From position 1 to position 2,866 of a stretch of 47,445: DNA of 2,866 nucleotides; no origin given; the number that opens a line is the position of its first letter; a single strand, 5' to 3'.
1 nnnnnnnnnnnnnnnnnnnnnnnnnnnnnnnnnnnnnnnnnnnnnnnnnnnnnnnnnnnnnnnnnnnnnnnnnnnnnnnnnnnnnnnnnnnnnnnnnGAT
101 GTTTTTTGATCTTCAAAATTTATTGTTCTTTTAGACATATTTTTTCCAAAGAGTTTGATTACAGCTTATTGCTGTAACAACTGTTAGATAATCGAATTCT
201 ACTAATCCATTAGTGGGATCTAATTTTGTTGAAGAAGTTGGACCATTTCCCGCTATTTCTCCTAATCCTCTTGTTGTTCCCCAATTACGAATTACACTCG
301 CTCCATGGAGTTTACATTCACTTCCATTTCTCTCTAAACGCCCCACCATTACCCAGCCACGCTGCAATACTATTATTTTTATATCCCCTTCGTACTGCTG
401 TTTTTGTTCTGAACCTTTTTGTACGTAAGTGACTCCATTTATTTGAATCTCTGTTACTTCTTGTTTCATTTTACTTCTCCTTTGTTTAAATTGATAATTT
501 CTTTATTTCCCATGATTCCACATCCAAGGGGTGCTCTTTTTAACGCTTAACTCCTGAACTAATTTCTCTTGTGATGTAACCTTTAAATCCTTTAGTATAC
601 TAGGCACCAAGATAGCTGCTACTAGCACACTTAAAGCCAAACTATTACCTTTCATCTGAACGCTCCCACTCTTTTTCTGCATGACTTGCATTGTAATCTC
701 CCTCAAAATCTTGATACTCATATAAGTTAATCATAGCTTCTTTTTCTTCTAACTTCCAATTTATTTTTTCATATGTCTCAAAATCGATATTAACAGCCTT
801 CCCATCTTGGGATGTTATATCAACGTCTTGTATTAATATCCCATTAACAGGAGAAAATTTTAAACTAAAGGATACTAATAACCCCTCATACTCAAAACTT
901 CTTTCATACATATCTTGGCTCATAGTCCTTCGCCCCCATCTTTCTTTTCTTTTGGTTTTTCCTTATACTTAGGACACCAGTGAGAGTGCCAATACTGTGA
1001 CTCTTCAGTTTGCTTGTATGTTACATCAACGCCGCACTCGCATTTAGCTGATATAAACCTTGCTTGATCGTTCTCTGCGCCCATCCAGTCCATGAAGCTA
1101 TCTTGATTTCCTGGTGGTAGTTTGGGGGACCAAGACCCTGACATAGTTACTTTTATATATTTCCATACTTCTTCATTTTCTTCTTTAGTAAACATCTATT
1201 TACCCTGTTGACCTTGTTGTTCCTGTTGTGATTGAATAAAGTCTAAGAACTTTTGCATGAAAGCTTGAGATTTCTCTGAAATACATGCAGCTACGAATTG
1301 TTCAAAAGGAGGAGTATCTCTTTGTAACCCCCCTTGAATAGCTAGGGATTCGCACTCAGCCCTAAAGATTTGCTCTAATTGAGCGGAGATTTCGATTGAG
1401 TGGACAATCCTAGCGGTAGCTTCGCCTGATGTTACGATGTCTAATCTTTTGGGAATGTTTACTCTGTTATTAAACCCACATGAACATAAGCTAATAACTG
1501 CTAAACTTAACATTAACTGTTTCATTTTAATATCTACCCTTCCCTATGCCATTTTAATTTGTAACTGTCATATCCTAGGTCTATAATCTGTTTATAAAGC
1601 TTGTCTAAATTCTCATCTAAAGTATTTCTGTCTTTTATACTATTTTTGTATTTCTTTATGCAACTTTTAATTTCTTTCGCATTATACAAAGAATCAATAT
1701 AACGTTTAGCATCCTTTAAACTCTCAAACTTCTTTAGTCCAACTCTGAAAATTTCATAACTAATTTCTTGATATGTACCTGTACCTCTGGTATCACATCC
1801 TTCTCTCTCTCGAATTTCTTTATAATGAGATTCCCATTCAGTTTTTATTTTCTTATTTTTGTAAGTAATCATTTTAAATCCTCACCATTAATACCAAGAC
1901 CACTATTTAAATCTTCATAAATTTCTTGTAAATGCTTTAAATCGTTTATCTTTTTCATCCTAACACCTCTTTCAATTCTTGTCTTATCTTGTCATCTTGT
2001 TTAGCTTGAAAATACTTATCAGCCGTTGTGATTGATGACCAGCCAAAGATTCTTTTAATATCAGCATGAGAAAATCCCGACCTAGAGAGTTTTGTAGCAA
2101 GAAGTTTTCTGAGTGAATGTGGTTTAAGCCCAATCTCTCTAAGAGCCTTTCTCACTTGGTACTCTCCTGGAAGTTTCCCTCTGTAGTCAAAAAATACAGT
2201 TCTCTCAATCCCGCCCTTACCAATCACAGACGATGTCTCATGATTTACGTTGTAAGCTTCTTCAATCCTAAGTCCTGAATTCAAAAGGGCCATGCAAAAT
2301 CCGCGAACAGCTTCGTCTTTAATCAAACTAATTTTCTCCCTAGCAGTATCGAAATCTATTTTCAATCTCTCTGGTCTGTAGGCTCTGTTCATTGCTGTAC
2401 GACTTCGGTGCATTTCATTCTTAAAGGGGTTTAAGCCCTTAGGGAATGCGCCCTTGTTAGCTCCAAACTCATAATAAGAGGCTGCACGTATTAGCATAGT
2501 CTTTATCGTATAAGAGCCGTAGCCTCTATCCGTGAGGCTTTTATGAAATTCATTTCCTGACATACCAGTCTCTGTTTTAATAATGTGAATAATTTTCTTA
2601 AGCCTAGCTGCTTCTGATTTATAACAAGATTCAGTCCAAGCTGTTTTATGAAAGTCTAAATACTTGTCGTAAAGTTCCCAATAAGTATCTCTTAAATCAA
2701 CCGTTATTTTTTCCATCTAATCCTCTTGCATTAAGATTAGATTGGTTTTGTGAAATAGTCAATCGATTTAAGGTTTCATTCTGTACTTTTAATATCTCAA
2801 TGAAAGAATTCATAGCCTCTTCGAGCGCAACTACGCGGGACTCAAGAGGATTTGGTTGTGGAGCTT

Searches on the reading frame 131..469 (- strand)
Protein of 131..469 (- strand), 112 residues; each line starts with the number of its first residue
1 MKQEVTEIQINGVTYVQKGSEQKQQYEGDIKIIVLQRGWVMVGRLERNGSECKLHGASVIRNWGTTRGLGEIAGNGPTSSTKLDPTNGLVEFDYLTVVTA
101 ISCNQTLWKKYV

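Call 29: search_protein_families(library=pfam, max_evalue=0.01, proteins=[window:131-469:-])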
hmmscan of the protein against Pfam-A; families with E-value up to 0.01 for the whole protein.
window:131-469:- (112 aa): 1 family
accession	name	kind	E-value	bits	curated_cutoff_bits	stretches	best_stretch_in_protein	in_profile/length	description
PF22253.2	DUF6948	-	0.00098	19.7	27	1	40-105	13-79/85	Domain of unknown function (DUF6948)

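Call 59: search_protein_families(library=phrogs, max_evalue=0.01, proteins=[window:131-469:-])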
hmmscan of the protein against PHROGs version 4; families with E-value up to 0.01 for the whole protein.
window:131-469:- (112 aa): 0 families

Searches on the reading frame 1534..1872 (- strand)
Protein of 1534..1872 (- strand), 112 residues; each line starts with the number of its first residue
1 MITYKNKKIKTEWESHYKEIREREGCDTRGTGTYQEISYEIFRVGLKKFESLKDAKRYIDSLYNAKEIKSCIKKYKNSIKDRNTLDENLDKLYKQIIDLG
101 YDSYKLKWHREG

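Call 29: search_protein_families(library=pfam, max_evalue=0.01, proteins=[window:1534-1872:-])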
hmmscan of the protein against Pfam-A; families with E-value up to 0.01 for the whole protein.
window:1534-1872:- (112 aa): 0 families

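Call 59: search_protein_families(library=phrogs, max_evalue=0.01, proteins=[window:1534-1872:-])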
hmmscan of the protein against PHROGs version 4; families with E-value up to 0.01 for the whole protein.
window:1534-1872:- (112 aa): 2 families
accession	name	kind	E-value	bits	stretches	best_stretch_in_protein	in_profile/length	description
phrog_19980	-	unknown function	0.0033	16.8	1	35-90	770-824/1068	-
phrog_17445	-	unknown function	0.0078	17.1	0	65-108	9-52/67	-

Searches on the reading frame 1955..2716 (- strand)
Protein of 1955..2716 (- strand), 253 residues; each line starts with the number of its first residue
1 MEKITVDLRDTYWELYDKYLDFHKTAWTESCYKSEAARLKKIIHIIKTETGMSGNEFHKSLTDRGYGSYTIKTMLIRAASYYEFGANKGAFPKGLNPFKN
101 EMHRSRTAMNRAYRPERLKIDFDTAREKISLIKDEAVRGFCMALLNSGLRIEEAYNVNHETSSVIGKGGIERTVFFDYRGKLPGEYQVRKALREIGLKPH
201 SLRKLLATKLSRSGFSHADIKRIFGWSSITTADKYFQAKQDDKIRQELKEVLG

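Call 8: search_protein_families(library=phrogs, proteins=[window:1955-2716:-])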
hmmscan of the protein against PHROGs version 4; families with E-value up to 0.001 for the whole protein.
window:1955-2716:- (253 aa): 2 families
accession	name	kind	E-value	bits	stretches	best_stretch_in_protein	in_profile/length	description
phrog_216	-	integration and excision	1.4e-11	45.1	1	188-246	169-232/301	integrase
phrog_1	-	integration and excision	1.3e-10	42.1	1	175-242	365-438/611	integrase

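Call 30: search_protein_families(library=pfam, max_evalue=0.01, proteins=[window:1955-2716:-])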
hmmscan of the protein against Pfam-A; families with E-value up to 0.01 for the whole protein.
window:1955-2716:- (253 aa): 1 family
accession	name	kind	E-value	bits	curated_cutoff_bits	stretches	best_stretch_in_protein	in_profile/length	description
PF00589.27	Phage_integrase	-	2.4e-09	37.6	27.1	1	189-239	115-169/172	Phage integrase family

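Call 77: search_solved_structures(query=window:1955-2716:-, max_evalue=1, show_alignments=2)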
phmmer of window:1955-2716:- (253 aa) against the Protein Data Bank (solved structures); distinct sequences matched with E-value up to 1: 2.
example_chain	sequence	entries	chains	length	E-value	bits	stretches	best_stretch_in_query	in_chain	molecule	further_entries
6en0_A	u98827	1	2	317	0.33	14.1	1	197-250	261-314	Int protein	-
6emz_A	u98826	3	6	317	0.37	13.9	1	197-250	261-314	Int protein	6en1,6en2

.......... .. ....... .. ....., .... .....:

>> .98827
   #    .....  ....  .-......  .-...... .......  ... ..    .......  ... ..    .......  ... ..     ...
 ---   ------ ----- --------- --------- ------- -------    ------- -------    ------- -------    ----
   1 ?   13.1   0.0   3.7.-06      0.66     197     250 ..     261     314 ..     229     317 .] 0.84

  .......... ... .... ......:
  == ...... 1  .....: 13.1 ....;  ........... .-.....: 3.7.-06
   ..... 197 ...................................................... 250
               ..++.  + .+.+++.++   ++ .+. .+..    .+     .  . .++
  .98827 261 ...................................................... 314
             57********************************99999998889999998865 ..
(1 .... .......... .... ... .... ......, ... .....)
